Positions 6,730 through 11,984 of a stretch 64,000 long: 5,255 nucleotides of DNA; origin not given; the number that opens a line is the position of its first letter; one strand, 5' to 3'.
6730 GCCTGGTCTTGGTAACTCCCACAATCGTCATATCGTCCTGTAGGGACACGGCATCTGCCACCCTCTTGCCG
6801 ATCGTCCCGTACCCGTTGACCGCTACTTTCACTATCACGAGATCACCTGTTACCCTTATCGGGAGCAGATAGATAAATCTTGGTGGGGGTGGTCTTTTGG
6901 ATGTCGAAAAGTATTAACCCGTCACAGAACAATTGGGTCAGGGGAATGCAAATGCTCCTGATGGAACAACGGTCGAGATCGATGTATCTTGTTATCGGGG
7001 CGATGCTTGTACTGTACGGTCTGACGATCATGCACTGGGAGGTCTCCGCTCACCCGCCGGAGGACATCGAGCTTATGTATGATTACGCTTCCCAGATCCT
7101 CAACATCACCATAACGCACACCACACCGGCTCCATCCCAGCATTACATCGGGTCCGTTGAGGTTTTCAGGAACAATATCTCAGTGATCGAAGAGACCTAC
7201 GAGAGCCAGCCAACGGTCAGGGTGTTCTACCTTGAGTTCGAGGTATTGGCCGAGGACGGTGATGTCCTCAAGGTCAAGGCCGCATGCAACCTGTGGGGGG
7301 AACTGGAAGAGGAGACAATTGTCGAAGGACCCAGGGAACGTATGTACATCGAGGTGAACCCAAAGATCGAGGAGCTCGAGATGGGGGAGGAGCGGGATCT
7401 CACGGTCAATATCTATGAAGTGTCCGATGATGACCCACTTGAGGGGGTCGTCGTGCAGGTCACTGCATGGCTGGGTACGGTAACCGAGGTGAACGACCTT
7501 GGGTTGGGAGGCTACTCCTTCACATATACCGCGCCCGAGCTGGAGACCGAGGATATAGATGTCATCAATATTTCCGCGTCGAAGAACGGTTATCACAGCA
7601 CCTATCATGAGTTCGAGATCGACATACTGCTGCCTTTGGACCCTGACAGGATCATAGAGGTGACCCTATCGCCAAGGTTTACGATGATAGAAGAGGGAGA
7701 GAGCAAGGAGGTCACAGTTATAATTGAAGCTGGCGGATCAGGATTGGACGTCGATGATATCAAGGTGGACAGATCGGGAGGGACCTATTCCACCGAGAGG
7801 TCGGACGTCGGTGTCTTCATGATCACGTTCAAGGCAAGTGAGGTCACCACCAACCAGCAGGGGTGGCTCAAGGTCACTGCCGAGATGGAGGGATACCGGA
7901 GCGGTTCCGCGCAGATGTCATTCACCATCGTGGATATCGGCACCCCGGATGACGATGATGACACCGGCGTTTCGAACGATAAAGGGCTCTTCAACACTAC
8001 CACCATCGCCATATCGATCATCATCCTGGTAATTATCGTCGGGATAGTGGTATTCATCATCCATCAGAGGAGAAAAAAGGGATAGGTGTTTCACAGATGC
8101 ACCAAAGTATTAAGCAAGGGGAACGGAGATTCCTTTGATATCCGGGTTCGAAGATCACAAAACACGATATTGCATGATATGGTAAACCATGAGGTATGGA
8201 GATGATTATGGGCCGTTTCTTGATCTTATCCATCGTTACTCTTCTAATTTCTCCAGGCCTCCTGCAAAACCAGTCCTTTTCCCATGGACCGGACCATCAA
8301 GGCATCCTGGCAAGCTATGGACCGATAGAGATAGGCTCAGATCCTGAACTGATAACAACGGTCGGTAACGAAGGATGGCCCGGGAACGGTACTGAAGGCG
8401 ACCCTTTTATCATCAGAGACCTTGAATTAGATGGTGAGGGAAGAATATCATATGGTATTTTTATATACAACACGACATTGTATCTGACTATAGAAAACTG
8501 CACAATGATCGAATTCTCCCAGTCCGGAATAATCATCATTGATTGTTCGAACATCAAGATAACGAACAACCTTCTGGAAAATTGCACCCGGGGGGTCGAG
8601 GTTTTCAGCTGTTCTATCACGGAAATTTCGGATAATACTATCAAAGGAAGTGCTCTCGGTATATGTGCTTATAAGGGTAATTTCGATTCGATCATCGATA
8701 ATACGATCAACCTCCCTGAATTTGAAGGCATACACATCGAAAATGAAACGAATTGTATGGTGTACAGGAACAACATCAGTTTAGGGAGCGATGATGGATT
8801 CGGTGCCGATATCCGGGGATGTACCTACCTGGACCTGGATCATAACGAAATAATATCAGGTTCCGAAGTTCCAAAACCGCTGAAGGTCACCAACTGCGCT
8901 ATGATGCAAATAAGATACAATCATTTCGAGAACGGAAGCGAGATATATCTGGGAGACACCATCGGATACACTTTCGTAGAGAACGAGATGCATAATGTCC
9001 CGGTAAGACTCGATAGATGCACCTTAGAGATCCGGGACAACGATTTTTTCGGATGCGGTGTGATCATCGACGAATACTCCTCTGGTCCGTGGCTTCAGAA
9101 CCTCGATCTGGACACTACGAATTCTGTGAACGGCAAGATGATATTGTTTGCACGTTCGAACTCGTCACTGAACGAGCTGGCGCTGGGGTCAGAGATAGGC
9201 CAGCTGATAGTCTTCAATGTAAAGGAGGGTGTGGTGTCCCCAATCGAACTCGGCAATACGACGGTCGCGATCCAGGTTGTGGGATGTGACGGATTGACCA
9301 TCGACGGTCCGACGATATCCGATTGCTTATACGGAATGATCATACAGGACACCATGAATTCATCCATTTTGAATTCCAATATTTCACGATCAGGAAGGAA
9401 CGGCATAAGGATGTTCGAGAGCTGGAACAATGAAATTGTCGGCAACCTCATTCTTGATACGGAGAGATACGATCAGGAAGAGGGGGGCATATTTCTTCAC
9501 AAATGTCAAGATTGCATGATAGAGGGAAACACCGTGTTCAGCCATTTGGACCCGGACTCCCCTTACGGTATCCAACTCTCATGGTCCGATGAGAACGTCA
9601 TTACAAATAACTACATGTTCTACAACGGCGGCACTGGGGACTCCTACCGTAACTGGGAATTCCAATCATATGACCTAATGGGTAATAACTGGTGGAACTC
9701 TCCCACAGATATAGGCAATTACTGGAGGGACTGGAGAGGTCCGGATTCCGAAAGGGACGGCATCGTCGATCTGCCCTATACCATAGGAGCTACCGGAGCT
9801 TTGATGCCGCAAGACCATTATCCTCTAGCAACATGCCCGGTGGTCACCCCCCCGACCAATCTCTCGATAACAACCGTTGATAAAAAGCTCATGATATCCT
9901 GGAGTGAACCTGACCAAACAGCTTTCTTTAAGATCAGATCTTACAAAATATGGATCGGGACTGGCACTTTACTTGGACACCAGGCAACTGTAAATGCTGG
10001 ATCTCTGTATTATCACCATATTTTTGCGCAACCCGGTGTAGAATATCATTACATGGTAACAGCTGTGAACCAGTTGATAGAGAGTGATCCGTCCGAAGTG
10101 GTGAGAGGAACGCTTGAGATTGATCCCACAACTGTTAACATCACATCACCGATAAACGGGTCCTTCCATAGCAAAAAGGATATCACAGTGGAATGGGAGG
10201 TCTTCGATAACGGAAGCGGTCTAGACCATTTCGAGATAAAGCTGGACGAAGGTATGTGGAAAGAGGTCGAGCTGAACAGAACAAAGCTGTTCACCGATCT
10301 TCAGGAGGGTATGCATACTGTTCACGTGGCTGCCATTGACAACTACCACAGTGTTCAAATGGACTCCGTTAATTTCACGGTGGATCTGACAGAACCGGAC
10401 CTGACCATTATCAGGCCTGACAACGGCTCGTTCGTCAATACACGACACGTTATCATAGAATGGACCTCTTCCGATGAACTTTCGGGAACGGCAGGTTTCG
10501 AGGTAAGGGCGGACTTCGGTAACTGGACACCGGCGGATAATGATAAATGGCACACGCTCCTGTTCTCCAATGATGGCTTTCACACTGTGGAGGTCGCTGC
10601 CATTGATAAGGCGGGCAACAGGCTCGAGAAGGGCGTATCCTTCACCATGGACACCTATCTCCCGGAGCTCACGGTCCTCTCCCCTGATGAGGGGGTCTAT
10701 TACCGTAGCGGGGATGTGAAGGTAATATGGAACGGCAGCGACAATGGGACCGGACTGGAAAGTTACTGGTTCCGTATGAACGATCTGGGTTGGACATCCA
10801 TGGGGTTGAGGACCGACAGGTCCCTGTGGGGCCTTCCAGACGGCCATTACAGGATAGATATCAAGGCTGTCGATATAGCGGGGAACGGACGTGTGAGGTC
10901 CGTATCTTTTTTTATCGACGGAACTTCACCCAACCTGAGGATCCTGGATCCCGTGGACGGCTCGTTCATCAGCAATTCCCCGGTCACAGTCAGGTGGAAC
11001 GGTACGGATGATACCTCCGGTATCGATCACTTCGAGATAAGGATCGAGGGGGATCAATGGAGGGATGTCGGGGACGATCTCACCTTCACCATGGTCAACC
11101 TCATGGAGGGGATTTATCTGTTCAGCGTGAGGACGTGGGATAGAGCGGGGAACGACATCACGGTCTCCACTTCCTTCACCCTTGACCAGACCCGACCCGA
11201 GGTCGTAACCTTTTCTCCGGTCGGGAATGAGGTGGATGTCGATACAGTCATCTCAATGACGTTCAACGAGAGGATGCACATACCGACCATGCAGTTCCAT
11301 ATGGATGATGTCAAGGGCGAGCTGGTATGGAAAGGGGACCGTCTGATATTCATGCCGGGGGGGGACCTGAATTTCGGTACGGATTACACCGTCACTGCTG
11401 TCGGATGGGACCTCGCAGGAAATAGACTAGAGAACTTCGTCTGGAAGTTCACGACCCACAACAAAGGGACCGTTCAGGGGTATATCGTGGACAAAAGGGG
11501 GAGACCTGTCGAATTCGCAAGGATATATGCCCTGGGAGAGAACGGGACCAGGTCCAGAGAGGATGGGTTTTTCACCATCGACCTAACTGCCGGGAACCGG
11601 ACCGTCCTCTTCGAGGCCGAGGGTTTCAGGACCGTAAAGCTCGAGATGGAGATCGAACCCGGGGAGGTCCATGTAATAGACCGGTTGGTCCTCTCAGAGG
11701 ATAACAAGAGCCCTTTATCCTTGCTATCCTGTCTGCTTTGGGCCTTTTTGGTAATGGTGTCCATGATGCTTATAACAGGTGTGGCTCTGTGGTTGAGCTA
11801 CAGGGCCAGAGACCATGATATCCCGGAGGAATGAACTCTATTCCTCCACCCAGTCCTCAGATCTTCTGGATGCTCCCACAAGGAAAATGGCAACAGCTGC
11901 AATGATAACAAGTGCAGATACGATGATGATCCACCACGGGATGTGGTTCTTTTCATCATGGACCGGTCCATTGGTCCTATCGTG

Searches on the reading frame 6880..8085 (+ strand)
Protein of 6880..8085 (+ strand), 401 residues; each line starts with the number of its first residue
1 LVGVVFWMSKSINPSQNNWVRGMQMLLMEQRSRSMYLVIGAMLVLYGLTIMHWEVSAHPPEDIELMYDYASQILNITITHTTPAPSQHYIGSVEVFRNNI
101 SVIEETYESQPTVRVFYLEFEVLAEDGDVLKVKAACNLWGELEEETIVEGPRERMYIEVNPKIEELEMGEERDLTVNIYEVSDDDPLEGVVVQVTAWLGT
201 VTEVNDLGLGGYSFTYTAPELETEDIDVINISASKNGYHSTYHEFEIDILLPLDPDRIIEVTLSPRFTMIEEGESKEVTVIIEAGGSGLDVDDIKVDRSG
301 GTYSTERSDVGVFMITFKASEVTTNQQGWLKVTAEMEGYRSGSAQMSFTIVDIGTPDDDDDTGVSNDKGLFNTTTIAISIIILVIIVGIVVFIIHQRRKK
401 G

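Call 54: search_protein_families(library=pfam, proteins=[window:6880-8085:+], max_evalue=0.001)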
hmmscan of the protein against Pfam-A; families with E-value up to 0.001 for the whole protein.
window:6880-8085:+ (401 aa): 1 family
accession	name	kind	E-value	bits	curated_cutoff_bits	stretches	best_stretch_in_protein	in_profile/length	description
PF09134.16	Invasin_D3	-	0.00016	22.5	33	0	174-221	24-72/98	Invasin, domain 3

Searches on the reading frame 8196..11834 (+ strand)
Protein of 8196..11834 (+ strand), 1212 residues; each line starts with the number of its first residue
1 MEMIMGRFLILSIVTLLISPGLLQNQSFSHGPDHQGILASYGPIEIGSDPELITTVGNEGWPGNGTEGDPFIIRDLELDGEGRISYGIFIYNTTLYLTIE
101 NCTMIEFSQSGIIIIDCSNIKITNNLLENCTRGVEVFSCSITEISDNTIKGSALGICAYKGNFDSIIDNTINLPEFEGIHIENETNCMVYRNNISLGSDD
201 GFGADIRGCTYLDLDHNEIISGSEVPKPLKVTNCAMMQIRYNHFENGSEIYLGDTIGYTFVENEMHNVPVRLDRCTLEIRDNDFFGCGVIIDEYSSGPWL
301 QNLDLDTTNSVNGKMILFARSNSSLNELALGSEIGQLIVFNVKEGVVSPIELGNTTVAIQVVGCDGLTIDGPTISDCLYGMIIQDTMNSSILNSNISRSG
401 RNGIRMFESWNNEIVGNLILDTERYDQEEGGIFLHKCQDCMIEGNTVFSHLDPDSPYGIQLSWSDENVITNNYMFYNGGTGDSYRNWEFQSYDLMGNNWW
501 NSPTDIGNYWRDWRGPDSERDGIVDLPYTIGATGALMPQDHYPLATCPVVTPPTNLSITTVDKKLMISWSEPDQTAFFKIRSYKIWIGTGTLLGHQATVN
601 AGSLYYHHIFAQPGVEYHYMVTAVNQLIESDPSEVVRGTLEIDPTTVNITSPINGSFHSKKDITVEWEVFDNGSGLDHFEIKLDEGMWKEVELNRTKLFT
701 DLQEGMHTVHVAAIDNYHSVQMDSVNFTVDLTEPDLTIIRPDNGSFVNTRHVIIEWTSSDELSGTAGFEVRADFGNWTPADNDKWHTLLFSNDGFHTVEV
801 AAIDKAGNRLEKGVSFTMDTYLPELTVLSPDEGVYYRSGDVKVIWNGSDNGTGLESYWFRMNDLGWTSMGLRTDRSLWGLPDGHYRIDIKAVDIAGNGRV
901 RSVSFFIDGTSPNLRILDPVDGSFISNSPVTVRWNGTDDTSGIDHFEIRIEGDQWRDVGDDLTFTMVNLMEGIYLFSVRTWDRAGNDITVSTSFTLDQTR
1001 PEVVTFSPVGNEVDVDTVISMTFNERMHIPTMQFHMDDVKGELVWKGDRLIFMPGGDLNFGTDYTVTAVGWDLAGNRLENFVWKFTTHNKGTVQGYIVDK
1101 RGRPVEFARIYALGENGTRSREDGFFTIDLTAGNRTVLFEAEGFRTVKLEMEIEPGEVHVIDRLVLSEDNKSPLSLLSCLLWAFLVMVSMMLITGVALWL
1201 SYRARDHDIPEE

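Call 54: search_protein_families(library=pfam, proteins=[window:8196-11834:+], max_evalue=0.001)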
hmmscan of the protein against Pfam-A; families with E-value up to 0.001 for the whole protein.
window:8196-11834:+ (1212 aa): 13 families
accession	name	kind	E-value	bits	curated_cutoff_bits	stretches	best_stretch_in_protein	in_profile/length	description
PF13229.12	Beta_helix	-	2.9e-27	95.7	25.9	2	358-484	2-120/158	Right handed beta helix region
PF05048.19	NosD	-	1.4e-23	83.9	23.6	2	72-255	11-181/212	Periplasmic copper-binding protein (NosD)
PF17957.7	Big_7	-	4.3e-18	66.2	24.1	0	912-961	1-47/70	Bacterial Ig domain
PF19077.6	Big_13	-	1.3e-12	48.5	27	0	791-820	72-102/102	Bacterial Ig-like domain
PF13620.12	CarboxypepD_reg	-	7.2e-11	42.7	32.3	1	1092-1161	1-77/82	Carboxypeptidase regulatory-like domain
PF13205.12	Big_5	-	9e-10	39.7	23.6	1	997-1087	1-105/105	Bacterial Ig-like domain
PF09136.16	Glucodextran_B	-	1.3e-09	38.2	27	0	912-997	1-82/83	Glucodextranase, domain B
PF00041.27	fn3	-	1.7e-09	38.2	25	1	552-637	2-82/84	Fibronectin type III domain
PF13715.12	CarbopepD_reg_2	-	9.5e-07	29.2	32.2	1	1093-1162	1-73/88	CarboxypepD_reg-like domain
PF07495.19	Y_Y_Y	-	3.2e-05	24.2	26.6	0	953-994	19-60/65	Y_Y_Y domain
PF13750.12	Big_3_3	-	3.7e-05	23.9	27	0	701-741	11-51/157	Bacterial Ig-like domain (group 3)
PF07602.17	DUF1565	-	0.00059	19.7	20.3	0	97-195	112-201/257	Protein of unknown function (DUF1565)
PF15976.11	CooC_C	-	0.00063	20.2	29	0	1092-1152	18-78/93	CS1-pili formation C-terminal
